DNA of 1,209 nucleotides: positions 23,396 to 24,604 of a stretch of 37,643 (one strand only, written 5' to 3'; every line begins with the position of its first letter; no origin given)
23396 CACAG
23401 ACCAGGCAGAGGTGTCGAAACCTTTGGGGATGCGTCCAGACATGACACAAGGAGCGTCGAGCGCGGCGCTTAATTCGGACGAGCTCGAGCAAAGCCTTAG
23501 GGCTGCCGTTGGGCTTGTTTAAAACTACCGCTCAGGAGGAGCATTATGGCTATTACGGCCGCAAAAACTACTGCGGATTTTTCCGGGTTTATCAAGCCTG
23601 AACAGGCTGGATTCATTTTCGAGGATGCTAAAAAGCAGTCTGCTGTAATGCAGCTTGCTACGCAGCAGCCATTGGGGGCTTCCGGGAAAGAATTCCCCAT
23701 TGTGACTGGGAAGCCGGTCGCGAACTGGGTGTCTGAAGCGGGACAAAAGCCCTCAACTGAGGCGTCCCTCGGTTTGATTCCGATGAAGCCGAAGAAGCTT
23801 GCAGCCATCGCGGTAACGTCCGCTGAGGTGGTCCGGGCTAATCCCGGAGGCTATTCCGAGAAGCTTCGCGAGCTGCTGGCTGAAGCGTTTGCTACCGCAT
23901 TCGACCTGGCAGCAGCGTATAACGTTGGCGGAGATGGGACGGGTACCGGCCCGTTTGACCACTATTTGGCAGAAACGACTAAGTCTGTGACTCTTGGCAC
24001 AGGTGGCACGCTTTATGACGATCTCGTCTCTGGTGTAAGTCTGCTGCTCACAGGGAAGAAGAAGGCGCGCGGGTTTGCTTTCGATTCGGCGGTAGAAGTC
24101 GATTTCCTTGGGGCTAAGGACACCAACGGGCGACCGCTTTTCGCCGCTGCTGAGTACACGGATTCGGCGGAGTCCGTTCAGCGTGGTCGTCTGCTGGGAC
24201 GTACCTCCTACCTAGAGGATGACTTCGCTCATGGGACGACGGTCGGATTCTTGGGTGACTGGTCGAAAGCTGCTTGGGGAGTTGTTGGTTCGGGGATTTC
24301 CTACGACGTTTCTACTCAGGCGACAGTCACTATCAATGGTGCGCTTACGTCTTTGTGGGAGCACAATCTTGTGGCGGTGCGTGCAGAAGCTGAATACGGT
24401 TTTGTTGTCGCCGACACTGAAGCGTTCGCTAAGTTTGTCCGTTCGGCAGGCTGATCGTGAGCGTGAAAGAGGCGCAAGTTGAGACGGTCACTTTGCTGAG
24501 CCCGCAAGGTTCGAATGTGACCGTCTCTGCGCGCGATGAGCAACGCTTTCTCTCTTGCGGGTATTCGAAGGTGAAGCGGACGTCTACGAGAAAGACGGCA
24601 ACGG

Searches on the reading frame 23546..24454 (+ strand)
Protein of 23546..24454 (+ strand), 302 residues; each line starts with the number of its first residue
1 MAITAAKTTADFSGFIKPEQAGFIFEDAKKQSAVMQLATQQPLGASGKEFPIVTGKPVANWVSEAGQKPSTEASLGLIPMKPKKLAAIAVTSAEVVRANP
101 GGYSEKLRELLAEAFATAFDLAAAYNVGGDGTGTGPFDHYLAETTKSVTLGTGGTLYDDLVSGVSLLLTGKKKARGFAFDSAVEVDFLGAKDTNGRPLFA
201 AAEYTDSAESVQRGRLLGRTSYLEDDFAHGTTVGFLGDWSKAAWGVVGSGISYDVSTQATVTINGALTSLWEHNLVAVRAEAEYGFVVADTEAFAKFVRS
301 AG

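Call 105: search_protein_families(library=pfam, proteins=[window:23546-24454:+], max_evalue=0.001)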
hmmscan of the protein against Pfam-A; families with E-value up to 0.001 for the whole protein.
window:23546-24454:+ (302 aa): 1 family
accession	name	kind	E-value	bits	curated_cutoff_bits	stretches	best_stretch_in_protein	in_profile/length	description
PF05065.19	Phage_capsid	-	9.5e-25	88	24.2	1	16-297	5-278/280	Phage capsid family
